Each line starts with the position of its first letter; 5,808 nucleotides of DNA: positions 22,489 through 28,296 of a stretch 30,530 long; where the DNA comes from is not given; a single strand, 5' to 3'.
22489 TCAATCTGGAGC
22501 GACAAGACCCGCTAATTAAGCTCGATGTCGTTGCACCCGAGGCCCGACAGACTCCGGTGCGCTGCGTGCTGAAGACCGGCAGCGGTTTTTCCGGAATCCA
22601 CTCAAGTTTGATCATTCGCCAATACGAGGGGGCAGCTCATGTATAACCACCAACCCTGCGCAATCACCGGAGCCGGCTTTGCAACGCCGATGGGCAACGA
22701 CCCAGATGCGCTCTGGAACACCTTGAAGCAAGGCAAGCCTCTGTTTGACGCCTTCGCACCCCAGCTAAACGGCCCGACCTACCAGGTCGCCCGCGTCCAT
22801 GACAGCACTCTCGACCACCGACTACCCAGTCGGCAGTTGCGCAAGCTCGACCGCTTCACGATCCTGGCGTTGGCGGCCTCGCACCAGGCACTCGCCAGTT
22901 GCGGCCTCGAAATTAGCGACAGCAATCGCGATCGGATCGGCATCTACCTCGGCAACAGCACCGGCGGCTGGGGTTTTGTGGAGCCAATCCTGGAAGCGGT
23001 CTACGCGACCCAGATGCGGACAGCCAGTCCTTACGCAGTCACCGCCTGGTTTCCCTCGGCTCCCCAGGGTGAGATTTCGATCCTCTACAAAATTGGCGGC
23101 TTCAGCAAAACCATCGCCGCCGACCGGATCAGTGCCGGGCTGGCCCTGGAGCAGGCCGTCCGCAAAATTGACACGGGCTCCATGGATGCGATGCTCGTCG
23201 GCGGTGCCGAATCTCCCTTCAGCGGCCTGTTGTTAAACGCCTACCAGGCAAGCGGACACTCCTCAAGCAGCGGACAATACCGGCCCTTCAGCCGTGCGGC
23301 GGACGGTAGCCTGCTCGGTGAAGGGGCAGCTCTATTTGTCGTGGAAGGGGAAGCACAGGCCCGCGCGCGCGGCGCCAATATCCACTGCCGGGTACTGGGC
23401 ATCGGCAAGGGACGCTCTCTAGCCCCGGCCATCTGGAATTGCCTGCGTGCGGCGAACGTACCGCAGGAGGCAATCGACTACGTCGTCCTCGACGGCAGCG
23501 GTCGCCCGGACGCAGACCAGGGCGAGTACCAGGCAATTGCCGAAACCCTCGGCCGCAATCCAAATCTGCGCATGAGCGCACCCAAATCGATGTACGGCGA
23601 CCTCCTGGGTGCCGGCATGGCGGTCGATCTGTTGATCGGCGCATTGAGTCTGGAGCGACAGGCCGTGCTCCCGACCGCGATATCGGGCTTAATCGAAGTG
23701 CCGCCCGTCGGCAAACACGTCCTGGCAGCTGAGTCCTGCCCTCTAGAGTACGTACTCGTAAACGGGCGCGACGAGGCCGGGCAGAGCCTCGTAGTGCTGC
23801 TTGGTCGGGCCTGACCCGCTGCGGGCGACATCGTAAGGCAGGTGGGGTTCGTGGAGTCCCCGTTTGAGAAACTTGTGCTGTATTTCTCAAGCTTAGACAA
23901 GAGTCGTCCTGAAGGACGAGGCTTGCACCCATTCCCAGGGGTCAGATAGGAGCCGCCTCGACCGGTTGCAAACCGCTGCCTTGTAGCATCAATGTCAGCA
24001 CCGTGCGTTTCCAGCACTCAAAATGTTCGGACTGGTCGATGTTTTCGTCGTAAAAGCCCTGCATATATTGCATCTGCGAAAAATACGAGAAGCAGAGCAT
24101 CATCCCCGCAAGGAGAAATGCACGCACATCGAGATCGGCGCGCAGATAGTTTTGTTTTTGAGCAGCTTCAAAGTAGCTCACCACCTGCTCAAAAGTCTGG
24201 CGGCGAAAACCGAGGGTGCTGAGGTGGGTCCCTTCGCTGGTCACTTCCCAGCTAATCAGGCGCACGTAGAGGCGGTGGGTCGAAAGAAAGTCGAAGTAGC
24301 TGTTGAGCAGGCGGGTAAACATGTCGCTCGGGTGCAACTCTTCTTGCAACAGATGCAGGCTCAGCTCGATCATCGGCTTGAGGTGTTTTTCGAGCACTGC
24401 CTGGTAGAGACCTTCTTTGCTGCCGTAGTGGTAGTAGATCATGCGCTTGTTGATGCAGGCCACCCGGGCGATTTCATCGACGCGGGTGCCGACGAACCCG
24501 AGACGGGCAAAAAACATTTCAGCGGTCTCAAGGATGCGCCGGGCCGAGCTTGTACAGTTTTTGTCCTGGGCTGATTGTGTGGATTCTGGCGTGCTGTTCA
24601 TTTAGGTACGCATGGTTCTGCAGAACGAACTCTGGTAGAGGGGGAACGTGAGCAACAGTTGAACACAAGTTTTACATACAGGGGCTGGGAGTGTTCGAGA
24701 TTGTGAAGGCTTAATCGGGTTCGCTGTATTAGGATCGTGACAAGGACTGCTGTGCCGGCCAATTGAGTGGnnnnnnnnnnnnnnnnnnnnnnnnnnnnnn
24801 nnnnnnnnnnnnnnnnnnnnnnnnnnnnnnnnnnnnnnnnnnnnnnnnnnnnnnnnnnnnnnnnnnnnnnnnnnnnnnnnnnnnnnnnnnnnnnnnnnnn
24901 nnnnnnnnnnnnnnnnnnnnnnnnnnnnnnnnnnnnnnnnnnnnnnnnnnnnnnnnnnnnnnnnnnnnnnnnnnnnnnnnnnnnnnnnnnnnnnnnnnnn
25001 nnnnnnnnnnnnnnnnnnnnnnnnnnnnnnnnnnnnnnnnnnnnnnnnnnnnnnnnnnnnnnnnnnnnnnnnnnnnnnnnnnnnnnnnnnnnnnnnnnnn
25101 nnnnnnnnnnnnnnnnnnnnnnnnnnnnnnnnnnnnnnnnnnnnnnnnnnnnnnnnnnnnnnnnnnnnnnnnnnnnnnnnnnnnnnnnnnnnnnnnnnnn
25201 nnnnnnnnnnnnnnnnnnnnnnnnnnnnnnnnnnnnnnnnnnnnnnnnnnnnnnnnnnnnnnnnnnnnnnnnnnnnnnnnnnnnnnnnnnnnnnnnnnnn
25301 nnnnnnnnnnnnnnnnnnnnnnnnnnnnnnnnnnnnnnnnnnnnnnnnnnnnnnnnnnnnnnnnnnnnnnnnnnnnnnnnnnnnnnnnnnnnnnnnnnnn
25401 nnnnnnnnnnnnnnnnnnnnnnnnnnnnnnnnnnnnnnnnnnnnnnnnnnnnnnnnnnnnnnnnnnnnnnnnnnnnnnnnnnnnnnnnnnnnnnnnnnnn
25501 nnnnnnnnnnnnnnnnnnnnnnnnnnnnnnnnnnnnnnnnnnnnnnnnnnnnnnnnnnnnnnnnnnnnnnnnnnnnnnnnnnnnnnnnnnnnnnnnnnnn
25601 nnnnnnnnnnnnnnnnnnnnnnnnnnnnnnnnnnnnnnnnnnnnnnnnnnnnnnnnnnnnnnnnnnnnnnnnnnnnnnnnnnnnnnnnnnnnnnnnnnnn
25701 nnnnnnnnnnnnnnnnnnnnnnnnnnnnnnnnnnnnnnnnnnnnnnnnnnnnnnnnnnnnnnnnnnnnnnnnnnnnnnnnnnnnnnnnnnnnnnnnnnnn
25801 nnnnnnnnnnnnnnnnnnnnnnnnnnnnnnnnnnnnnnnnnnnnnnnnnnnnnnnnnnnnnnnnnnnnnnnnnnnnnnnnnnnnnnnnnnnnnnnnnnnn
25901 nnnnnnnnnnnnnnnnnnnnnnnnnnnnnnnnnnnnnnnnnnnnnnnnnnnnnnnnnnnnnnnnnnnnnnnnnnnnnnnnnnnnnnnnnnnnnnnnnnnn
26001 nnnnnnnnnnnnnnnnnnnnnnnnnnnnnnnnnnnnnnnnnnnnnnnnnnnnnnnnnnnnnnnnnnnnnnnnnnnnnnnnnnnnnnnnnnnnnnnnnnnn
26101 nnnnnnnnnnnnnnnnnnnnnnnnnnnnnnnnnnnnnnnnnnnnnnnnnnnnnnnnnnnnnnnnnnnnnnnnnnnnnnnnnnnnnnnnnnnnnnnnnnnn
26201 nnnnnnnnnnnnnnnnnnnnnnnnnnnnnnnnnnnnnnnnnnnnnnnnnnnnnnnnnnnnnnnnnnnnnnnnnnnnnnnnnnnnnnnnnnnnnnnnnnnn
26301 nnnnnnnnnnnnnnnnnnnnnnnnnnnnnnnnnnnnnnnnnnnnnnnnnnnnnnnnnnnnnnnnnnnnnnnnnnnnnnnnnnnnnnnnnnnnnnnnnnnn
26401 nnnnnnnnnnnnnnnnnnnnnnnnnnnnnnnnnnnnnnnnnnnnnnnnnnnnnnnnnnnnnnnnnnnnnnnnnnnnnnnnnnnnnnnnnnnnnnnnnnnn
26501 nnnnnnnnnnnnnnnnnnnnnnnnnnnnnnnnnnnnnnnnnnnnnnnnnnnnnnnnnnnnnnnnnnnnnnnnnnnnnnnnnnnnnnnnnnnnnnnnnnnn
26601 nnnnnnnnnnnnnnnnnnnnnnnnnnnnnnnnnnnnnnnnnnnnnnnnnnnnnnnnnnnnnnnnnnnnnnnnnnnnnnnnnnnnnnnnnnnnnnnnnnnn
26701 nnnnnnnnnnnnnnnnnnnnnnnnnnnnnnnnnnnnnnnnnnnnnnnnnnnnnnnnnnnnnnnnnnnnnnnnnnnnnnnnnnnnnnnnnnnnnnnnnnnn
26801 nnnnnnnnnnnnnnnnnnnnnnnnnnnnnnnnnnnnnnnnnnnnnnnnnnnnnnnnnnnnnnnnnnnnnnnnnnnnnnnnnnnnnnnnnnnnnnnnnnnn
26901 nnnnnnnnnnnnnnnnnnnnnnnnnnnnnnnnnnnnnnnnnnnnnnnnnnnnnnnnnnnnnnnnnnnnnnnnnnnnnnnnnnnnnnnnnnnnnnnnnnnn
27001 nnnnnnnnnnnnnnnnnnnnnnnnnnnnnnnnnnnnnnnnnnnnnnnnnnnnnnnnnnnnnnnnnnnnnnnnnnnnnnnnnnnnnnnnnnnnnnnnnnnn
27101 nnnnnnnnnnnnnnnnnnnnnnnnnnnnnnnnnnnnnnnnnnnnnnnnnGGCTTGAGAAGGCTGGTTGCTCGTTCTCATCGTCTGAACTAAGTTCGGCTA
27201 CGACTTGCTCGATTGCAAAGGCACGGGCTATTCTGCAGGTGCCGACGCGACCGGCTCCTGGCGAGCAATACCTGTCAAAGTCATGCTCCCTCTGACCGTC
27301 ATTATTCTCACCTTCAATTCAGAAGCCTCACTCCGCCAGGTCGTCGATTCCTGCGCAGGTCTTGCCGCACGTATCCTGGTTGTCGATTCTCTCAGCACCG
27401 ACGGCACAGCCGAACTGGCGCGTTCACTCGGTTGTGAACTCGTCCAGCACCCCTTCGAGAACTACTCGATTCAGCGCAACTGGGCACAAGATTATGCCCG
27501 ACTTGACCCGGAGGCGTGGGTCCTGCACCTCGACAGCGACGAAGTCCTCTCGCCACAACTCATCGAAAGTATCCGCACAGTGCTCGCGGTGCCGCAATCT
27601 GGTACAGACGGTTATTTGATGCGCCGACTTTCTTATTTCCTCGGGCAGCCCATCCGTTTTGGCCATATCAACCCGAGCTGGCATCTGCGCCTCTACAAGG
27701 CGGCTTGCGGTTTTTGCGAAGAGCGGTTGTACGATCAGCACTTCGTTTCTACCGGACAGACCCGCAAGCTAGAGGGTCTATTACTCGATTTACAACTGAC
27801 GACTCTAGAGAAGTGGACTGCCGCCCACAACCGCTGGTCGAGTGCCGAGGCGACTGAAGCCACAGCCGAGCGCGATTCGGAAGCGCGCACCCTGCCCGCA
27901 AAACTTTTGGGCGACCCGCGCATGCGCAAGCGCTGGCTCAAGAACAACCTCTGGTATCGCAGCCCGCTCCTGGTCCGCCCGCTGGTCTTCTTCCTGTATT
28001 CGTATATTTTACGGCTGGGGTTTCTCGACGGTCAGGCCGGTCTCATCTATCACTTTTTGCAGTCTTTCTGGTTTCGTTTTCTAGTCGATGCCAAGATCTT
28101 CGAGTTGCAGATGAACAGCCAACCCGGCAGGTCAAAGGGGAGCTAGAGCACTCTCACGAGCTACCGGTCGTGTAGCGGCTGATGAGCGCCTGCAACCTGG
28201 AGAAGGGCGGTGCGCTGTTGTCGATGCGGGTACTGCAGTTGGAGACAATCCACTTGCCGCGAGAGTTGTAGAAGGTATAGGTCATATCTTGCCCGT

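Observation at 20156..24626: Orphan ACP / ketosynthase / dead-KS (CLF-like) cassette bracketed by MarR and TetR regulators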

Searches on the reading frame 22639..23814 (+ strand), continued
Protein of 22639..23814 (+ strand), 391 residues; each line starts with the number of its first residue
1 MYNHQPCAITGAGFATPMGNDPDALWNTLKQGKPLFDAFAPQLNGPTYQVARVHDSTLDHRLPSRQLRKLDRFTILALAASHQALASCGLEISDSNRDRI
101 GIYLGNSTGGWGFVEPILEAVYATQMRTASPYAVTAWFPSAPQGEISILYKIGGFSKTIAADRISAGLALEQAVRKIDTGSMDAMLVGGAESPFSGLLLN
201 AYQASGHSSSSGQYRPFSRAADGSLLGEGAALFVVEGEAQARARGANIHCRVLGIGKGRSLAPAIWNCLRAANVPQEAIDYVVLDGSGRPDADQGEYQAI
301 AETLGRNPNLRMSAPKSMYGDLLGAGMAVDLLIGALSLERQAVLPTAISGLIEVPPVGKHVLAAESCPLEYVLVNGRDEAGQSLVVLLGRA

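Call 71: predict_structure(alignment_id=A1)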
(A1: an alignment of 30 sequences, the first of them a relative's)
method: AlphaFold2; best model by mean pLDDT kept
length: 391 residues; sequences in the alignment: 30
mean_pLDDT: 89.2   pTM: 0.91
mean pLDDT of the five models: 89.2, 88.5, 88.3, 87.5, 86.9
residues with pLDDT >= 90: 272; 70-90: 80; 50-70: 24; < 50: 15
segments of 3 or more residues with pLDDT < 50: 1-3, 128-138
pLDDT, mean of each block of 10 residues (from residue 1): 74 96 96 93 84 89 83 91 94 94 74 64 55 46 88 89 91 95 95 82 85 94 94 96 95 97 98 96 96 97 90 97 93 99 91 94 97 94 97 90
secondary structure, 60 per line:
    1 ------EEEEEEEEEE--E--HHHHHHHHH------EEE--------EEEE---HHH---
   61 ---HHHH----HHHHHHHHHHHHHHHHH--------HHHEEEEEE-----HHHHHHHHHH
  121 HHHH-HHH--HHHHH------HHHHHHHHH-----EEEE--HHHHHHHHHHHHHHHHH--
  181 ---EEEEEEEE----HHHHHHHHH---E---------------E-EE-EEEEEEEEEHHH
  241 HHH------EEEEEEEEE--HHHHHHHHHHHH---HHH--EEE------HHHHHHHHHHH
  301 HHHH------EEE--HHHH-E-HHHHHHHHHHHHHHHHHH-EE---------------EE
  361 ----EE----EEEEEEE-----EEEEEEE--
elements in order: E7-16 H22-30 E37-39 E48-51 H64-67 H72-88 E100-105 H111-124 H131-135 H142-150 E156-159 H162-178 E184-191 H196-204 E229-237 H238-243 E250-258 H261-272 E281-283 H290-304 E311-313 H316-319 H323-340 E371-377 E383-389

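Call 73: fold_search(model_id=the predicted structure, library=pdb)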
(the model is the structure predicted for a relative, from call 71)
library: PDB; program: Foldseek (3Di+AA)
matches with E <= 10: 1288; with E <= 0.001: 1062
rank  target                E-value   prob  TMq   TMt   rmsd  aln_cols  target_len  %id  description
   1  8r1v_A                8.3e-37  1.00  0.87  0.83   4.2       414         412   27  Pseudomonas aeruginosa FabF C164A in complex with N-(1,5-dimethyl-3-oxo-2-phenyl-2,3-dihydro-1H-pyrazol-4-yl)-2-(4-met (released 2024-03-06)
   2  8pd1_A                1.2e-36  1.00  0.85  0.81   4.5       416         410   28  Pseudomonas aeruginosa FabF C164A mutant in complex with N-isopropyl-1H-imidazole-4-carboxamide (released 2024-01-10)
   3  8cng_A                3.0e-36  1.00  0.84  0.80   4.4       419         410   28  Pa.FabF-C164Q in complex with ~{N}-cyclopentyl-3-methyl-1~{H}-pyrazole-5-carboxamide (released 2024-01-10)
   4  4ls5_B                3.2e-36  1.00  0.87  0.83   4.1       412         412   26  Crystal structure of beta-ketoacyl-ACP synthase II (FabF) from Bacillus subtilis (released 2014-04-02)
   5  5sxo                  3.4e-36  1.00  0.87  0.83   4.1       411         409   27  1.35 angstrom resolution crystal structure of beta-ketoacyl-ACP synthase II (FabF) from Listeria monocytogenes (released 2016-11-02)
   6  4ls6_B                3.6e-36  1.00  0.88  0.84   4.1       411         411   26  Crystal structure of beta-ketoacyl-ACP synthase II (FabF) I108F mutant from Bacillus subtilis (released 2014-04-02)
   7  4ls7_B                4.6e-36  1.00  0.86  0.82   4.1       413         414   26  Crystal structure of Bacillus subtilis beta-ketoacyl-ACP synthase II (FabF) in a non-covalent complex with cerulenin (released 2014-04-02)
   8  8qer_A                9.0e-36  1.00  0.88  0.84   4.0       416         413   27  Pseudomonas aeruginosa FabF C164A in complex with 4-(1H-pyrazole-3-carbonylamino)pentanoic acid (released 2024-01-10)
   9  3o04                  1.2e-35  1.00  0.86  0.82   4.2       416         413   27  Crystal structure of the beta-keto-acyl carrier protein synthase II (lmo2201) from Listeria monocytogenes (released 2010-08-04)
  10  7oc0_B                1.5e-35  1.00  0.85  0.81   4.2       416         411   28  Structure of Pseudomonas aeruginosa FabF mutant C164Q in complex with a ligand (2S,4R)-2-(thiophen-2-yl)thiazolidine-4 (released 2021-08-25)
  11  8cne_A                1.5e-35  1.00  0.84  0.80   4.3       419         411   28  Pa.FabF-C164A in complex with N-(propan-2-yl)-1H-pyrazole-3-carboxamide (released 2024-01-10)
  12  9i7k_A                2.0e-35  1.00  0.86  0.83   4.1       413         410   28  Pseudomonas aeruginosa FabF C164A in complex with N-(3-(2-(1H-pyrrol-1-yl)propanamido)-2-hydroxy-2-methylpropyl)-1H-py (released 2025-04-30)
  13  8cn8_A                2.1e-35  1.00  0.86  0.80   4.2       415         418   28  apo Pseudomonas aeruginosa FabF C164A mutant (released 2024-01-10)
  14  4ls5_A                2.6e-35  1.00  0.87  0.82   4.1       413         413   26  Crystal structure of beta-ketoacyl-ACP synthase II (FabF) from Bacillus subtilis (released 2014-04-02)
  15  8cou_A                3.1e-35  1.00  0.86  0.82   4.2       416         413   28  Pa.FabF-C164Q in complex with 3-acetamido-4-methoxybenzoic acid (released 2024-01-10)
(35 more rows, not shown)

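Call 83: search_protein_representatives(alignment_id=A1)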
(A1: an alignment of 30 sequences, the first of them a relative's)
Query: 30 sequences, 395 profile positions. Proteins with E-value up to 0.001 (for the whole library): 64275; up to 1e-10: 34248; up to 1e-30: 5945. The best 150 are listed.
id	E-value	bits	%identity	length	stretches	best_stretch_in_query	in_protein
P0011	3.1e-176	602.5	-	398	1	2-393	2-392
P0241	5.4e-148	509.5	-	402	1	1-392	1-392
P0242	1.3e-145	501.6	-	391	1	3-392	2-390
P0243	6.0e-144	496.2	-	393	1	3-392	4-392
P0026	8.6e-144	495.7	-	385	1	2-393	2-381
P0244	1.2e-142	491.8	-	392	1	5-393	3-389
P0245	3.1e-140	483.9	-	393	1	3-393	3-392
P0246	1.4e-136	471.9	-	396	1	5-393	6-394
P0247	3.7e-136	470.5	-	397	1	2-394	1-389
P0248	2.8e-129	447.9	-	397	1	5-394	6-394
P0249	1.2e-123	429.3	-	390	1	5-393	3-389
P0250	1.5e-114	399.4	-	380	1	1-394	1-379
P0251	1.5e-112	392.8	-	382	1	5-392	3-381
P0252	8.3e-112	390.4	-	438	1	6-391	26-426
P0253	1.6e-110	386.1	-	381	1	6-394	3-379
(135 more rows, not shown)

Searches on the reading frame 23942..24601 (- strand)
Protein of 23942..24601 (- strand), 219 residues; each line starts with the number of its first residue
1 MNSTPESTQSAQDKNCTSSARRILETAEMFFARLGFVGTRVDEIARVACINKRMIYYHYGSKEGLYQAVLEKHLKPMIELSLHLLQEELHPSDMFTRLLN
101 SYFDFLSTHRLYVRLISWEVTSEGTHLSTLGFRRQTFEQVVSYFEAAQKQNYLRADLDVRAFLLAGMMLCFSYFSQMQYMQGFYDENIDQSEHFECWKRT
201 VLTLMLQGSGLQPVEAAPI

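Call 5: search_protein_families(library=pfam, proteins=[window:23942-24601:-], max_evalue=0.01)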
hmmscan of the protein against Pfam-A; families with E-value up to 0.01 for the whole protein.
window:23942-24601:- (219 aa): 2 families
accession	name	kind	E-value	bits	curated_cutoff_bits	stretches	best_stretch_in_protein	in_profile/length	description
PF17938.6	TetR_C_29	-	5.7e-11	43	26.2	1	91-202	1-116/119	Tetracyclin repressor-like, C-terminal domain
PF00440.29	TetR_N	-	1.7e-10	40.9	24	1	23-69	1-47/47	Bacterial regulatory proteins, tetR family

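Call 6: search_protein_families(library=ncbifam, proteins=[window:23942-24601:-], max_evalue=0.01)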
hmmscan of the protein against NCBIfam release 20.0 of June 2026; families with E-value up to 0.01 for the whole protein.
window:23942-24601:- (219 aa): 17 families
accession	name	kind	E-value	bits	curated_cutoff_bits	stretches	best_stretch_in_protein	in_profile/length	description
NF037937.1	septum_RefZ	equivalog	7.8e-13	48.7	180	1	21-198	2-183/195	forespore capture DNA-binding protein RefZ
NF041196.1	ScbR_bind_reg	equivalog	2.8e-12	47.2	150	1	21-186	9-170/191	ScbR family autoregulator-binding transcription factor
TIGR03613.1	RutR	equivalog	7.8e-12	45.5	368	1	20-121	10-110/202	pyrimidine utilization regulatory protein R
NF053516.1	TranRepPrsAVib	equivalog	2e-11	44.1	300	1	18-97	6-90/208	TetR family transcriptional repressor PsrA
NF053731.1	TransRegFasRMycb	equivalog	6.5e-11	42.4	330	1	21-116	14-109/199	HTH-type transcriptional activator FasR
NF011584.0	PRK15008.1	equivalog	9.6e-10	38.6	230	1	10-92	10-91/212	HTH-type transcriptional regulator RutR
NF050111.1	TransRegSACE7040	equivalog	3.8e-08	33.5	250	1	21-115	4-98/186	SACE_7040 family transcriptional regulator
NF053878.1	FATransRegFadRBac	equivalog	3e-07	30.4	200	1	21-111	6-96/190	fatty acid metabolism transcriptional regulator FadR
NF051852.1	efflux_TF_MtrR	exception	4.5e-07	29.9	280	1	22-160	14-160/205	multidrug efflux system transcriptional repressor MtrR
NF007430.0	PRK09975.1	equivalog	5e-07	29.1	274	1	20-83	13-75/220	acrEF/envCD operon transcriptional regulator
TIGR03968.1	mycofact_TetR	equivalog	6e-07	29.2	224.9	1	16-146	7-136/190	mycofactocin system transcriptional regulator MftR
NF058643.1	TranRegCurRPseudo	equivalog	3.5e-06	26.8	300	1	19-90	8-80/193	TetR family transcriptional repressor CurR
NF007949.0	PRK10668.1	equivalog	4.3e-05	23.1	271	1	17-74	10-67/216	multidrug efflux transporter transcriptional repressor AcrR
NF051457.1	acryl_TF_AcuR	equivalog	0.00023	20.5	247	1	17-101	16-101/204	acrylate utilization transcriptional regulator AcuR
NF000040.3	Tn10_TetC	equivalog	0.00031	21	425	1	10-78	5-72/197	tetracyline resistance-associated transcriptional repressor TetC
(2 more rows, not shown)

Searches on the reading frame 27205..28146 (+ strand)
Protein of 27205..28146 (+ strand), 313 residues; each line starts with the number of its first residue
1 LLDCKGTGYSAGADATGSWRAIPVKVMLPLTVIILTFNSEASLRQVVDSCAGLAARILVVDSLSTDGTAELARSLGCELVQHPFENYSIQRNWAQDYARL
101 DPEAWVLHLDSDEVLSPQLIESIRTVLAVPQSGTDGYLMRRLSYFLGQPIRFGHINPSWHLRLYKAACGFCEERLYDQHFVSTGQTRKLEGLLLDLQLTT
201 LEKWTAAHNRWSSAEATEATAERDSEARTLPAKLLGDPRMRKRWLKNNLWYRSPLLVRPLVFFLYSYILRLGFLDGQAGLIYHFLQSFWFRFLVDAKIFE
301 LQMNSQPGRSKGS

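Call 5: search_protein_families(library=pfam, proteins=[window:27205-28146:+], max_evalue=0.01)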
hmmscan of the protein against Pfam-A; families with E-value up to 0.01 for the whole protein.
window:27205-28146:+ (313 aa): 2 families
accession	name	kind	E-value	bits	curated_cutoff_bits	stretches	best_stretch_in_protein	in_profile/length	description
PF00535.33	Glycos_transf_2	-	1.5e-14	54.7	23.3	1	31-157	1-131/168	Glycosyl transferase family 2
PF13704.12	Glyco_tranf_2_4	-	4.2e-05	24.4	27.5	1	39-115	3-84/98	Glycosyl transferase family 2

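Call 6: search_protein_families(library=ncbifam, proteins=[window:27205-28146:+], max_evalue=0.01)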
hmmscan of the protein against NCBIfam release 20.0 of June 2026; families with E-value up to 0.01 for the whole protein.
window:27205-28146:+ (313 aa): 8 families
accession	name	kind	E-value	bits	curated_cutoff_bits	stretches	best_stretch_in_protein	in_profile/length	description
TIGR04283.1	glyco_like_mftF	equivalog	1.7e-08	34.3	182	1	30-131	1-101/221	TIGR04283 family arsenosugar biosynthesis glycosyltransferase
NF058614.1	PPMAGASynPpgS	equivalog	7.9e-06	25.4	370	1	32-106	4-79/226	polyprenyl-phospho-N-acetylgalactosaminyl synthase PpgS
TIGR04182.1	glyco_TIGR04182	equivalog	4.6e-05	23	325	1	31-83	3-56/293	S-layer glycoprotein N-glycosyltransferase AglJ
NF010496.0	PRK13915.1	equivalog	0.00037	19.7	262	1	30-81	33-90/307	glucosyl-3-phosphoglycerate synthase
TIGR04195.1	S_glycosyl_SunS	equivalog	0.00042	19.3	350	1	30-113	59-142/421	SunS family peptide S-glycosyltransferase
NF041391.1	DPhHxTase_Halo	equivalog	0.0026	16.8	375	1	36-92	3-61/213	dolichyl-phosphate hexose transferase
NF038302.1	EPS_HpsE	equivalog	0.0058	15.7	300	0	30-99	3-78/307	hormogonium polysaccharide biosynthesis glycosyltransferase HpsE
NF045692.1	OglycostaseCruG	equivalog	0.0058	15.6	600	1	31-125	44-150/386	2'-O-glycosyltransferase CruG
